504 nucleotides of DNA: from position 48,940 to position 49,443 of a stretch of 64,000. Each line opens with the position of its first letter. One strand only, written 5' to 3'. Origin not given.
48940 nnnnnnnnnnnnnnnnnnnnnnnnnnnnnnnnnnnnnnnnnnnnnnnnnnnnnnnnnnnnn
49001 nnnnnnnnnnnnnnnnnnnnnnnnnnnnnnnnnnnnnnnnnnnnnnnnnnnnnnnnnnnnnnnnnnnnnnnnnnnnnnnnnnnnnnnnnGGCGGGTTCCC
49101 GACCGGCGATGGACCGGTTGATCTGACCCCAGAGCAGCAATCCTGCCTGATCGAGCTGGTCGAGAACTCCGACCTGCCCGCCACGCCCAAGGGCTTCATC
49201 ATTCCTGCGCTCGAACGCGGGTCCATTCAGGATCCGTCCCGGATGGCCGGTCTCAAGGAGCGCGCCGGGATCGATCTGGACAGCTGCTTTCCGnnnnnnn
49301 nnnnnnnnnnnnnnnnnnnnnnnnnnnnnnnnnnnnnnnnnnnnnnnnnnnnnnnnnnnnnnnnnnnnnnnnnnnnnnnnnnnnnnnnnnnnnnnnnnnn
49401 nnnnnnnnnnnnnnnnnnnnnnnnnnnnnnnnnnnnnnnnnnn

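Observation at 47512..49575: RND periplasmic adaptor carrying a C-terminal, near-identical tandem-repeat Cys module of unknown function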

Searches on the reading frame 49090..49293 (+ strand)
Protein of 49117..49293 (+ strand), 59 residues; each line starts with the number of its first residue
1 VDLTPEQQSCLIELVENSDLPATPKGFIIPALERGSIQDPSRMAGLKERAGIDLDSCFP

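Call 7: search_protein_families(library=pfam, proteins=[window:49117-49293:+], max_evalue=10)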
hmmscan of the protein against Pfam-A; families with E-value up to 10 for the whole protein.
seq(59 aa): 0 families

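Call 23: predict_structure(alignment_id=A3)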
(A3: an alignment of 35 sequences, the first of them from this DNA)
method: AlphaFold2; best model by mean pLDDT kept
length: 68 residues; sequences in the alignment: 35
mean_pLDDT: 89.2   pTM: 0.76
mean pLDDT of the five models: 89.2, 88.8, 87.9, 85.2, 85.2
residues with pLDDT >= 90: 39; 70-90: 28; 50-70: 1; < 50: 0
segments of 3 or more residues with pLDDT < 50: none
pLDDT, mean of each block of 10 residues (from residue 1): 81 94 93 92 90 84 91
secondary structure, 60 per line:
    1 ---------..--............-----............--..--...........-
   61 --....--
elements in order: H14-25 H31-42 H49-59 H63-66

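Call 28: search_protein_representatives(alignment_id=A3)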
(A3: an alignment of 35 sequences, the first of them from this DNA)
Query: 35 sequences, 68 profile positions. Proteins with E-value up to 0.001 (for the whole library): 153; up to 1e-10: 23; up to 1e-30: 1. The best 150 are listed.
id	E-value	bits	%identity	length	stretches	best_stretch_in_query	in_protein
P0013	2.3e-69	245.3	-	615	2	1-68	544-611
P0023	1.4e-30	121.1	-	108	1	1-68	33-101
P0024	1.1e-27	111.8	-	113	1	2-68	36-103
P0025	2.0e-22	94.9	-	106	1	1-68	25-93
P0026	2.8e-21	91.2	-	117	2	3-60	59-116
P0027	1.8e-18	82.3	-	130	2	3-60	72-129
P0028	2.7e-17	78.5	-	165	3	5-61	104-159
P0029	4.8e-16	74.5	-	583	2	8-60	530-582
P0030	1.3e-14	69.9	-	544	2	5-60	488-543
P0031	1.7e-14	69.5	-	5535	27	9-27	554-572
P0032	2.0e-14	69.3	-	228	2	6-60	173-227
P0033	3.0e-14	68.7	-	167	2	3-60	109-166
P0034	9.1e-14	67.2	-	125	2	5-60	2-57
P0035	1.1e-13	66.9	-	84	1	1-44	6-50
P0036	1.7e-13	66.3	-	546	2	3-60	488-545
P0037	2.9e-13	65.6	-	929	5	6-56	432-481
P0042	1.4e-11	60.2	-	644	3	7-60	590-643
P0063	6.4e-08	48.5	-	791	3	2-55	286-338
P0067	1.5e-07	47.2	-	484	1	4-60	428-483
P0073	6.9e-07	45.1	-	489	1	7-60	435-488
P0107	1.3e-05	41.1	-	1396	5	11-47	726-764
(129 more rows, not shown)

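Call 49: list_cluster_members(proteins=[P0073, P0067, P0030, P0042, P0037, P0013])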
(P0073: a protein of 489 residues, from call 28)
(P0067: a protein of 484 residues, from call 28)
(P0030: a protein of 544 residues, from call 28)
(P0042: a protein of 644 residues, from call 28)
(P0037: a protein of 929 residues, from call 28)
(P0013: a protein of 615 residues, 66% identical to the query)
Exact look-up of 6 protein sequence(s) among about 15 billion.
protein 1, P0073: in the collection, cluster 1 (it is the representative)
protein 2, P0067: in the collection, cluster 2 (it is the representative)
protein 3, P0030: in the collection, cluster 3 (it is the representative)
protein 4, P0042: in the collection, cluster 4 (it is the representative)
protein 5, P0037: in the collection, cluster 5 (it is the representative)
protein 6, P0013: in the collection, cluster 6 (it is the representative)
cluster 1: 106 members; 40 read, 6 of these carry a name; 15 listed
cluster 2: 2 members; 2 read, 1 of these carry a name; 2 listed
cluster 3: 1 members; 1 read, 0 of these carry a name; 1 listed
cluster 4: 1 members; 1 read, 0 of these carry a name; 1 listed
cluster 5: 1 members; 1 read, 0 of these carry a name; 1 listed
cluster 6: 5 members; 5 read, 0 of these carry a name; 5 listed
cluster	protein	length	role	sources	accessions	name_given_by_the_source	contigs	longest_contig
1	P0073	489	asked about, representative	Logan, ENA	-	-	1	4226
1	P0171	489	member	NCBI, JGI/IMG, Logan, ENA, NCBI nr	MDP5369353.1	MAG: efflux transporter periplasmic adaptor subunit [Paracoccaceae bacterium] | multidrug resistance efflux pump | efflux transporter periplasmic adaptor subunit [Paracoccaceae bacterium]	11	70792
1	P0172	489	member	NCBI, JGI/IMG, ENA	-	multidrug resistance efflux pump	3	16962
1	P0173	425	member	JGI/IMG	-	multidrug resistance efflux pump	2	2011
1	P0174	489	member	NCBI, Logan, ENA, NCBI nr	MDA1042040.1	MAG: efflux transporter periplasmic adaptor subunit [Proteobacteria bacterium] | efflux transporter periplasmic adaptor subunit [Pseudomonadota bacterium]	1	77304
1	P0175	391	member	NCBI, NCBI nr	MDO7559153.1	MAG: efflux transporter periplasmic adaptor subunit, partial [Paracoccaceae bacterium] | efflux transporter periplasmic adaptor subunit [Paracoccaceae bacterium]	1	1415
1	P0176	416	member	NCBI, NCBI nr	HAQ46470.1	MAG TPA: efflux transporter periplasmic adaptor subunit, partial [Rhodobacter sp.] | efflux transporter periplasmic adaptor subunit [Rhodobacter sp.]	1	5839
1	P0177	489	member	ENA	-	-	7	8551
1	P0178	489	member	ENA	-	-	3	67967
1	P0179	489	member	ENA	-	-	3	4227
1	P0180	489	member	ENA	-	-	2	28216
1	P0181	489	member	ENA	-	-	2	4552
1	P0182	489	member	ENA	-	-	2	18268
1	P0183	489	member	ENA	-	-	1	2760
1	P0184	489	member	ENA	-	-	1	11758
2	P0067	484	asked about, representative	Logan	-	-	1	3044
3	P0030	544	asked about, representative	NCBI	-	-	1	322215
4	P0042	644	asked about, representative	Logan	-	-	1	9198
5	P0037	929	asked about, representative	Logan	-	-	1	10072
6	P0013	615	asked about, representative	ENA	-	-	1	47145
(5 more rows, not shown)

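Call 53: fold_search(model_id=the predicted structure, library=pdb)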
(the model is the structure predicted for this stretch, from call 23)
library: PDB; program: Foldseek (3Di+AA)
matches with E <= 10: 57; with E <= 0.001: 0
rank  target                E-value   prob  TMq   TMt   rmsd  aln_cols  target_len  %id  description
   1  9knv_C                6.8e-01  0.41  0.46  0.35   4.0        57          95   19  AS-136A-bound measles virus L-P complex (released 2025-07-16)
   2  9dut_C                8.3e-01  0.44  0.45  0.26   3.6        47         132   19  Cryo-EM structure of the Measles Virus polymerase (L) protein in complex with the tetrameric phosphoprotein (P) and C  (released 2025-04-09)
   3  9dus_C                8.9e-01  0.38  0.45  0.25   3.7        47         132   19  Cryo-EM structure of the Measles Virus polymerase (L) protein in complex with the tetrameric phosphoprotein (P) (released 2025-04-09)
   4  8kdb_B                1.1e+00  0.35  0.49  0.51   5.6        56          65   18  Cryo-EM structure of the human parainfluenza virus hPIV3 L-P polymerase in dimeric form (released 2024-04-24)
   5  9knt_C                1.5e+00  0.25  0.44  0.32   3.6        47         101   19  ERDRP-0519-bound measles virus L-P complex (released 2025-07-16)
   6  5u4y_D                1.8e+00  0.11  0.37  0.42   7.9        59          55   25  IgG Fc bound to 3 helix of the B-domain from Protein A (released 2017-05-17)
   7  9ocf_C                1.9e+00  0.21  0.44  0.27   5.9        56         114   20  2.73A cryo-EM structure of the Measles Virus L-P in complex with ERdRp-0519 (released 2025-09-03)
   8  9nkq_D                2.1e+00  0.10  0.36  0.41   8.2        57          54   28  Coevolved affibody pair A6B6 (released 2026-02-04)
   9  1t6o_A                2.2e+00  0.21  0.38  0.51   3.6        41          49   17  Nucleocapsid-binding domain of the measles virus P protein (amino acids 457-507) in complex with amino acids 486-505 o (released 2004-08-03)
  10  5lxj_MODEL_1_A        2.4e+00  0.25  0.47  0.58   3.2        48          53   12  Solution NMR structure of the X domain of Peste des Petits Ruminants phosphoprotein (released 2017-10-25)
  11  9knq_C                2.4e+00  0.23  0.41  0.21   4.0        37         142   24  Measles virus L-P complex in apo state (released 2025-07-16)
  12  3bbz_A                2.9e+00  0.18  0.41  0.55   3.3        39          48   15  Structure of the nucleocapsid-binding domain from the mumps virus phosphoprotein (released 2008-05-27)
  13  3g1i_B                2.9e+00  0.09  0.36  0.34   9.1        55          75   24  Crystal structure of the C-terminal domain of the Rous Sarcoma Virus capsid protein: Intermediate pH (released 2009-06-02)
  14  4heo_A                4.5e+00  0.14  0.46  0.54   3.6        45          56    4  Hendra virus Phosphoprotein C terminal domain (released 2013-10-09)
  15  9mlu_C                4.5e+00  0.10  0.40  0.37   5.2        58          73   14  FbaA with Factor H 6-7 domain (released 2026-02-04)
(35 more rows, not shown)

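Call 59: search_protein_families(library=pfam, proteins=[P0037, P0063, P0107, P0073, P0042, P0030], max_evalue=0.01)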
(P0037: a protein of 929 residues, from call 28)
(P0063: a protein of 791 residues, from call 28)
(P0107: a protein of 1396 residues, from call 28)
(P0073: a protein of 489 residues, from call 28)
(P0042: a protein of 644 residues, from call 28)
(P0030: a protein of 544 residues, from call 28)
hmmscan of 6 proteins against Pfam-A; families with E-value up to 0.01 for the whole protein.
P0037 (929 aa): 1 family
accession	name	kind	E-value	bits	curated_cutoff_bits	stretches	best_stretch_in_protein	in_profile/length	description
PF00213.23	OSCP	-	0.00018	22.1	22.3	0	443-534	36-127/172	ATP synthase delta (OSCP) subunit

P0063 (791 aa): 1 family
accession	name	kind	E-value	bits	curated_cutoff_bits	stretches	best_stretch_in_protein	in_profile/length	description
PF00213.23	OSCP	-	0.0062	17.1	22.3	1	299-392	34-126/172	ATP synthase delta (OSCP) subunit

P0107 (1396 aa): 3 families
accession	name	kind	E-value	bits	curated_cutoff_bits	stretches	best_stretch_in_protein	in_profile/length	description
PF11304.13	DUF3106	-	3.3e-28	98.7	24.3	4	816-915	3-102/104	Protein of unknown function (DUF3106)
PF20216.3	DUF6576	-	1.2e-06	29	27.3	0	803-825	17-41/47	Family of unknown function (DUF6576)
PF17932.6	TetR_C_24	-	0.001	19.7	26.4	0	821-873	4-56/114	Tetracyclin repressor-like, C-terminal domain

P0073 (489 aa): 1 family
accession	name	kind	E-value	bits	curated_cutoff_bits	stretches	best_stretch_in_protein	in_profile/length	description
PF13437.12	HlyD_3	-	0.0033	18.6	22.2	0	231-286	1-57/106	HlyD family secretion protein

P0042 (644 aa): 1 family
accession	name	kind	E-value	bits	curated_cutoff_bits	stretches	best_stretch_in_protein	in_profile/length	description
PF13437.12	HlyD_3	-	1e-10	42.7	22.2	1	232-338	2-106/106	HlyD family secretion protein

P0030 (544 aa): 2 families
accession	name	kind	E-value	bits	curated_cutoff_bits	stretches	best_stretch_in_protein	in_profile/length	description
PF13437.12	HlyD_3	-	3.7e-13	50.6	22.2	1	232-340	2-106/106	HlyD family secretion protein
PF16576.10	HlyD_D23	-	0.0036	17.1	30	0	76-280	18-159/214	Barrel-sandwich domain of CusB or HlyD membrane-fusion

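Call 60: find_homologous_proteins(query=P0073, max_evalue=1e-20)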
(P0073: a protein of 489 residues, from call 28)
Query P0073 (489 aa): 1138 proteins with E <= 1e-20 among 8000 candidates; the best 120 are listed.
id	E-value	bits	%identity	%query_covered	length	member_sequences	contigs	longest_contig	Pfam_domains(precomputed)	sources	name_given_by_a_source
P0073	1.5e-296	1001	100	100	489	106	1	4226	-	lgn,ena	-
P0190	2.7e-204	697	71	100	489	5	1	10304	-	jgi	jgi:hypothetical protein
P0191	1.0e-167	577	98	58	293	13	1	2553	-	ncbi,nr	ncbi:MAG: hypothetical protein ABR99_04535 [Rhodobacter sp. BACL10 MAG-121220-bin24]|nr:MAG: hypothe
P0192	1.0e-154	534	56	100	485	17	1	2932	-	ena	-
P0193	1.5e-154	533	56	100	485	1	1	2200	-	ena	-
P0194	3.7e-154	532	56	100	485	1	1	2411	-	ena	-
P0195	4.3e-154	532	56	100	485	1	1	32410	-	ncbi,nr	ncbi:MAG: efflux transporter periplasmic adaptor subunit [Marinovum sp.]|nr:efflux transporter perip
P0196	4.7e-154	532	56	100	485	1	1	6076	-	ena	-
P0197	5.1e-154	532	56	100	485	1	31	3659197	-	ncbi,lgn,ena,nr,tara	ncbi:MAG: efflux transporter periplasmic adaptor subunit [Paracoccaceae bacterium]|nr:efflux transpo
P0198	5.6e-154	532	56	100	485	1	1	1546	-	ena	-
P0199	7.0e-154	531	56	100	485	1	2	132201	-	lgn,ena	-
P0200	9.0e-154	531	56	100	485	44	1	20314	-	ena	-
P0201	1.0e-153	531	56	100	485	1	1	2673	-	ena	-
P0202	1.2e-153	530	56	100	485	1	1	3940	-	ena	-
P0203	1.4e-153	530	56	100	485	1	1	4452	-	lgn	-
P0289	8.4e-139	482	52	100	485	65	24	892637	PF25917.1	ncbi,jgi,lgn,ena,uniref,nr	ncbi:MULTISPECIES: efflux RND transporter periplasmic adaptor subunit [Marivita]|uniref:HlyD family 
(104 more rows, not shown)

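Call 61: find_encoding_contigs(protein=P0289, flank=9000, max_places=2)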
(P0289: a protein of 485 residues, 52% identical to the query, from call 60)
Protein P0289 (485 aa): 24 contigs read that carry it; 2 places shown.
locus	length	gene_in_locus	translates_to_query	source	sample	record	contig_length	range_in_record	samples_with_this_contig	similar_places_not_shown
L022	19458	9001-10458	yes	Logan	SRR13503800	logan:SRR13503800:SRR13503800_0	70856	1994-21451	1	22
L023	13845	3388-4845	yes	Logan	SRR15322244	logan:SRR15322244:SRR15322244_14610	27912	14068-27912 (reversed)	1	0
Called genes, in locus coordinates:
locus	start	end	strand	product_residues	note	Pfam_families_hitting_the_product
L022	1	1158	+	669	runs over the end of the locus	PF01869:BcrAD_BadFG (weak), PF05378:Hydant_A_N, PF01968:Hydantoinase_A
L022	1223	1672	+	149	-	PF01641:SelR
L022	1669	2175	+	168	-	PF01625:PMSR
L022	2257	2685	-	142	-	PF20066:Glyoxalase_8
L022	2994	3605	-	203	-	PF02660:G3P_acyltransf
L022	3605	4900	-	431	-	PF01979:Amidohydro_1, PF12890:DHOase, PF07969:Amidohydro_3 (weak)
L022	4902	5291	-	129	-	-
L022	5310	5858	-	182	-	-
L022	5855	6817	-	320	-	PF02729:OTCace_N, PF00185:OTCace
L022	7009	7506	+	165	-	-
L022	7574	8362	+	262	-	PF03167:UDG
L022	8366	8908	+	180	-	PF00994:MoCF_biosynth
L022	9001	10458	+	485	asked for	PF25917:BSH_RND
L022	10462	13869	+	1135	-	PF00873:ACR_tran, PF02355:SecD_SecF_C (faint)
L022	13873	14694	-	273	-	PF11412:DsbD_N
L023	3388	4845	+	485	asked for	PF25917:BSH_RND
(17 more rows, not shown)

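Call 62: find_encoding_contigs(protein=P0197, flank=9000, max_places=1)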
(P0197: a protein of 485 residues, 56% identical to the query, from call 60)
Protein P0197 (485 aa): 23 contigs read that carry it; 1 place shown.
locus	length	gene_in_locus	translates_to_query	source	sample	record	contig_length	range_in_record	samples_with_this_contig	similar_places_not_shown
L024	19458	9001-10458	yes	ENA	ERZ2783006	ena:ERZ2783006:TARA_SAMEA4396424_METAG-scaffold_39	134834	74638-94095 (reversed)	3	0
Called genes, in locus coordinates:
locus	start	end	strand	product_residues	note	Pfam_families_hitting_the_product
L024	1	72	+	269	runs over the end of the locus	PF00561:Abhydrolase_1, PF00975:Thioesterase (weak), PF12146:Hydrolase_4, PF12697:Abhydrolase_6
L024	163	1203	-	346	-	PF03403:PAF-AH_p_II (faint), PF00561:Abhydrolase_1 (weak), PF12146:Hydrolase_4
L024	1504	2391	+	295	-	PF12833:HTH_18, PF00165:HTH_AraC (weak)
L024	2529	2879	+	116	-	-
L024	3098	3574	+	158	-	PF00293:NUDIX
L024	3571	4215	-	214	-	PF02660:G3P_acyltransf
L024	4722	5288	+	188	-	-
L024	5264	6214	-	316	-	PF02729:OTCace_N, PF00185:OTCace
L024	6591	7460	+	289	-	PF00892:EamA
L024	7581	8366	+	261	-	PF03167:UDG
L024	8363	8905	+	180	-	PF00994:MoCF_biosynth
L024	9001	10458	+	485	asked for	-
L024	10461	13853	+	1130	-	PF00873:ACR_tran, PF02355:SecD_SecF_C (faint)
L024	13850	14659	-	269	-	PF11412:DsbD_N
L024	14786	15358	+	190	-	PF02622:DUF179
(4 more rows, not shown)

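Call 72: search_protein_families(library=ncbifam, proteins=[P0073, P0289], max_evalue=1)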
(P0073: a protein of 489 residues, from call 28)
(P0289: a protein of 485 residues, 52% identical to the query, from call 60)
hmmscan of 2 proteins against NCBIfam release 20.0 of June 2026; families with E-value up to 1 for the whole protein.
P0073 (489 aa): 11 families
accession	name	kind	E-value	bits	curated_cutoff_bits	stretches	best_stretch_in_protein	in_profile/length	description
TIGR01730.1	RND_mfp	subfamily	6e-29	101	94.9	3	197-409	102-310/322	efflux RND transporter periplasmic adaptor subunit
NF002939.0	PRK03598.1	equivalog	2.4e-09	36.8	393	1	63-253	31-228/332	secretion protein HlyD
TIGR00998.1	8a0101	subfamily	2.1e-07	30.2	390.8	1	86-276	51-251/334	EmrA/EmrK family multidrug efflux transporter periplasmic adaptor subunit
NF007785.0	PRK10476.1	equivalog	2.3e-07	30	376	1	74-360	45-336/347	multidrug transporter subunit MdtN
NF008589.1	PRK11556.1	equivalog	4.6e-07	29.1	391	2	38-165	43-172/392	MdtA/MuxA family multidrug efflux RND transporter periplasmic adaptor subunit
NF033138.2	RND-peri-MexC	equivalog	5.3e-07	29.1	625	2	200-419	142-371/375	MexC family multidrug efflux RND transporter periplasmic adaptor subunit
NF007362.0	PRK09859.1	equivalog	8.6e-07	28.4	738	2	195-428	135-380/385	multidrug transporter subunit MdtE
TIGR00999.1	8a0102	subfamily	1.3e-06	27.7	319.3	1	188-410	56-269/271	CzcB/NccB family metal efflux transporter periplasmic adaptor subunit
NF011604.1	PRK15030.1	equivalog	0.0023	17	765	1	198-417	142-373/397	multidrug efflux RND transporter periplasmic adaptor subunit AcrA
NF007850.1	PRK10559.1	equivalog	0.0043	16.2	400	2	96-158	57-119/303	p-hydroxybenzoic acid efflux pump subunit AaeA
NF000272.2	OqxA_adapt_sub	exception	0.2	10.6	835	0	57-183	47-171/391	multidrug efflux RND transporter periplasmic adaptor subunit OqxA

P0289 (485 aa): 11 families
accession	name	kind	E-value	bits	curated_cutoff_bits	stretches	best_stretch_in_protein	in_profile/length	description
TIGR01730.1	RND_mfp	subfamily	9.8e-34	116.7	94.9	3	188-419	88-321/322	efflux RND transporter periplasmic adaptor subunit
NF033138.2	RND-peri-MexC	equivalog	2.8e-13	49.8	625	2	46-138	32-122/375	MexC family multidrug efflux RND transporter periplasmic adaptor subunit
NF008589.1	PRK11556.1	equivalog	2.8e-13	49.6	391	2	49-163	56-172/392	MdtA/MuxA family multidrug efflux RND transporter periplasmic adaptor subunit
TIGR00998.1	8a0101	subfamily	6.3e-11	41.8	390.8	1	77-312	42-281/334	EmrA/EmrK family multidrug efflux transporter periplasmic adaptor subunit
NF002939.0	PRK03598.1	equivalog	1.4e-10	40.8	393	1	65-256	33-231/332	secretion protein HlyD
TIGR00999.1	8a0102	subfamily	2.6e-10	39.9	319.3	1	143-410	25-269/271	CzcB/NccB family metal efflux transporter periplasmic adaptor subunit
NF007362.0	PRK09859.1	equivalog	8.1e-10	38.4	738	2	193-425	133-377/385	multidrug transporter subunit MdtE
NF007785.0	PRK10476.1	equivalog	5.9e-09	35.2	376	1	76-265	47-244/347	multidrug transporter subunit MdtN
NF008606.0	PRK11578.1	equivalog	1.6e-07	30.8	342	1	66-258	50-212/371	macrolide transporter subunit MacA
TIGR01843.1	type_I_hlyD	subfamily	2.7e-06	26.6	208.65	1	79-165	45-127/422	HlyD family type I secretion periplasmic adaptor subunit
NF045904.1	RND-peri-MexE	equivalog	0.00054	19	714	1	70-142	56-130/390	multidrug efflux RND transporter periplasmic adaptor subunit MexE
